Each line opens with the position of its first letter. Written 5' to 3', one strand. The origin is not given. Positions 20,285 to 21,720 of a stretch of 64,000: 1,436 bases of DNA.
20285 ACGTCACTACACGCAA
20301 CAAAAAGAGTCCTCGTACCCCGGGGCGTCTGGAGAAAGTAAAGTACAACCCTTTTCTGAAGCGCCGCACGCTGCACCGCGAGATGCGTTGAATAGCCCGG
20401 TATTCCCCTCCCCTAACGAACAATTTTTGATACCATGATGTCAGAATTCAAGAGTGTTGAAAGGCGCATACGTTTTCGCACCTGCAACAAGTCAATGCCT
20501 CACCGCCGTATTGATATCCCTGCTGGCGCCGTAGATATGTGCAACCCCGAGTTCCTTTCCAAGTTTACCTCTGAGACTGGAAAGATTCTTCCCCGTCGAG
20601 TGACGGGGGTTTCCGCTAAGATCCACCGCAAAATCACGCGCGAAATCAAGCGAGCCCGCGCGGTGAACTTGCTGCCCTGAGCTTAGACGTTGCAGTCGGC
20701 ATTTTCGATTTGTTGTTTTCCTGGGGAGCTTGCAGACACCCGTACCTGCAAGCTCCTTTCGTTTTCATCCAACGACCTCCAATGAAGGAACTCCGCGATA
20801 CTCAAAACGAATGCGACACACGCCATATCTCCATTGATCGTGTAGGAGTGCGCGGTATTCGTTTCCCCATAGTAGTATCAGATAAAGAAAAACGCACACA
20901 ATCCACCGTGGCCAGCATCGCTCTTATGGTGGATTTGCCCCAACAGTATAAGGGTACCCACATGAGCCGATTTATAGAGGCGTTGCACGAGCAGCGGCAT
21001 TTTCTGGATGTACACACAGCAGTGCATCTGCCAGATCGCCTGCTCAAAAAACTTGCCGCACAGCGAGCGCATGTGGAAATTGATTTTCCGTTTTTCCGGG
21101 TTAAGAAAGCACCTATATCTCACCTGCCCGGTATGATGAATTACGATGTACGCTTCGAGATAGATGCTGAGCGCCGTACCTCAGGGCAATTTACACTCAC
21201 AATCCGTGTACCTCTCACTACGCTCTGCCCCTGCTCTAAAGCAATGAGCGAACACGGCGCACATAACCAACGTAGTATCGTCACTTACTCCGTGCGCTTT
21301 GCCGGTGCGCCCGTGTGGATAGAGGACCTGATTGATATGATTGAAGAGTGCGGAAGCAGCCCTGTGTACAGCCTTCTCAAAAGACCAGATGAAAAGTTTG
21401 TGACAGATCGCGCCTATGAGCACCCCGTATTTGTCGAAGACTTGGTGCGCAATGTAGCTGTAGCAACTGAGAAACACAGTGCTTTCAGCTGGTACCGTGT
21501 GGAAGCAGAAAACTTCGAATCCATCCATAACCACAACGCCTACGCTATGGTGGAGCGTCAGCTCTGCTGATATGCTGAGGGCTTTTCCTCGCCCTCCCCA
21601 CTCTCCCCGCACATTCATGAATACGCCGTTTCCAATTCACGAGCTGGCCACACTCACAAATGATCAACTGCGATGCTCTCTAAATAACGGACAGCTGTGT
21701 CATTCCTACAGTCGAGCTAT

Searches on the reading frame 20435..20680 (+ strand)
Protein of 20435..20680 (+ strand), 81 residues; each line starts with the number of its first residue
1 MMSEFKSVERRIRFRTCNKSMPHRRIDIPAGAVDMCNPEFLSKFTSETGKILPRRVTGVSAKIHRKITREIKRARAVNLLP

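Call 3: search_protein_families(library=pfam, proteins=[window:20435-20680:+], max_evalue=0.01)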
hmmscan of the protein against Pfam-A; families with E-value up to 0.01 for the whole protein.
window:20435-20680:+ (81 aa): 1 family
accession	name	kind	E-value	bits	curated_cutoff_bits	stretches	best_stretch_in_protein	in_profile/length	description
PF01084.26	Ribosomal_S18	-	1.5e-19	70.2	21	1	33-80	5-52/52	Ribosomal protein S18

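Call 4: search_protein_families(library=ncbifam, proteins=[window:20435-20680:+], max_evalue=0.01)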
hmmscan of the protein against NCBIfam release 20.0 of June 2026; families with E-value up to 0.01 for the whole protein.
window:20435-20680:+ (81 aa): 1 family
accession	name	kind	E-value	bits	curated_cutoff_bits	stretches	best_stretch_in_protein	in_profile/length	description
TIGR00165.1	S18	equivalog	7.9e-16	58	38.75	1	32-81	17-66/70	30S ribosomal protein S18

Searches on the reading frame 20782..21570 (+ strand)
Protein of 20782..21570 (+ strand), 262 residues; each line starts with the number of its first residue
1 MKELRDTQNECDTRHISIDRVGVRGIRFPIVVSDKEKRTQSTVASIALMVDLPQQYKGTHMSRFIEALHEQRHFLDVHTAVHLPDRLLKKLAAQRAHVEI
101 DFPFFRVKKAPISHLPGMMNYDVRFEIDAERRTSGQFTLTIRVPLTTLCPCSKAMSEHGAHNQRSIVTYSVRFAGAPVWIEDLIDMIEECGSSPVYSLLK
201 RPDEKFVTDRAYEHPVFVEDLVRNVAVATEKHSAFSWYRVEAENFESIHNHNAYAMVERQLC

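Call 3: search_protein_families(library=pfam, proteins=[window:20782-21570:+], max_evalue=0.01)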
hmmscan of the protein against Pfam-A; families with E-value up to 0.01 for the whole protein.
window:20782-21570:+ (262 aa): 1 family
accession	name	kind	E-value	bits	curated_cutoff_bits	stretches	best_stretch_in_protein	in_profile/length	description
PF02649.19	GCHY-1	-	2.7e-92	309.4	25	1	4-255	1-260/260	Type I GTP cyclohydrolase folE2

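Call 4: search_protein_families(library=ncbifam, proteins=[window:20782-21570:+], max_evalue=0.01)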
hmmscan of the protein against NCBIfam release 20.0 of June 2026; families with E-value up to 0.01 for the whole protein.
window:20782-21570:+ (262 aa): 3 families
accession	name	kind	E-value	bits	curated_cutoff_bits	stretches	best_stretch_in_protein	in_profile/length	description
NF010200.1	PRK13674.1-1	equivalog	5.7e-83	278.5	215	1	6-258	2-269/270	GTP cyclohydrolase FolE2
TIGR00294.2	TIGR00294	equivalog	7.5e-46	156.7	220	2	160-259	188-292/302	GTP cyclohydrolase MptA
NF010204.0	PRK13675.1-1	equivalog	4.1e-29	101.8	468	1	6-255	4-263/267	GTP cyclohydrolase IV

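Call 5: find_encoding_contigs(protein=window:20782-21570:+, flank=10000, max_places=6)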
Protein window:20782-21570:+ (262 aa): 24 contigs read that carry it; 6 places shown.
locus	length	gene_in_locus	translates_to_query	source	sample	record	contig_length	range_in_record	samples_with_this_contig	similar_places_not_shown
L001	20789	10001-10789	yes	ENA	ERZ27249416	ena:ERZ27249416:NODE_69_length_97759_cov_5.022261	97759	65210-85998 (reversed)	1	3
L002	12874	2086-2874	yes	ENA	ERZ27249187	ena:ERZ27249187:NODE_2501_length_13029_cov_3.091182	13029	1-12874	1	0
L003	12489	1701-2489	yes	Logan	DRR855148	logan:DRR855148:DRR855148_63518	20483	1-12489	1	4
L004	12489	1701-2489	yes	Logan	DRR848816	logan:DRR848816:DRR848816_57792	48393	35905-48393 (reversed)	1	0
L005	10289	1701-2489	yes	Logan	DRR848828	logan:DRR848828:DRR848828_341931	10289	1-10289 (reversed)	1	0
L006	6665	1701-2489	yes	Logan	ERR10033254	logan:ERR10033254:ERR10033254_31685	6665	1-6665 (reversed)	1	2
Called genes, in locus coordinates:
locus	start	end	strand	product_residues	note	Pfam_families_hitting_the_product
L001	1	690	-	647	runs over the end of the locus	PF03772:Competence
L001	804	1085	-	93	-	-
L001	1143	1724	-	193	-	PF00329:Complex1_30kDa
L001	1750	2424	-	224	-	PF01058:Oxidored_q6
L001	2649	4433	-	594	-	PF01757:Acyl_transf_3, PF19040:SGNH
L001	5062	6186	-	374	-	PF00667:FAD_binding_1, PF00175:NAD_binding_1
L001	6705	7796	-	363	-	PF04389:Peptidase_M28 (faint), PF05343:Peptidase_M42, PF01546:Peptidase_M20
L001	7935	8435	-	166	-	-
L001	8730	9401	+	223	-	PF01258:zf-dskA_traR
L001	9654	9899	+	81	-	PF01084:Ribosomal_S18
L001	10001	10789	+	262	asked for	PF02649:GCHY-1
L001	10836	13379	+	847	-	-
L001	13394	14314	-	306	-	PF16881:LIAS_N (weak), PF04055:Radical_SAM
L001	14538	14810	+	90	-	-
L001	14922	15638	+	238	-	PF03099:BPL_LplA_LipB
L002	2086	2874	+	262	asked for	PF02649:GCHY-1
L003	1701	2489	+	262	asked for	PF02649:GCHY-1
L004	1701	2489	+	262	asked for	PF02649:GCHY-1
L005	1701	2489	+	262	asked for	PF02649:GCHY-1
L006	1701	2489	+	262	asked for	PF02649:GCHY-1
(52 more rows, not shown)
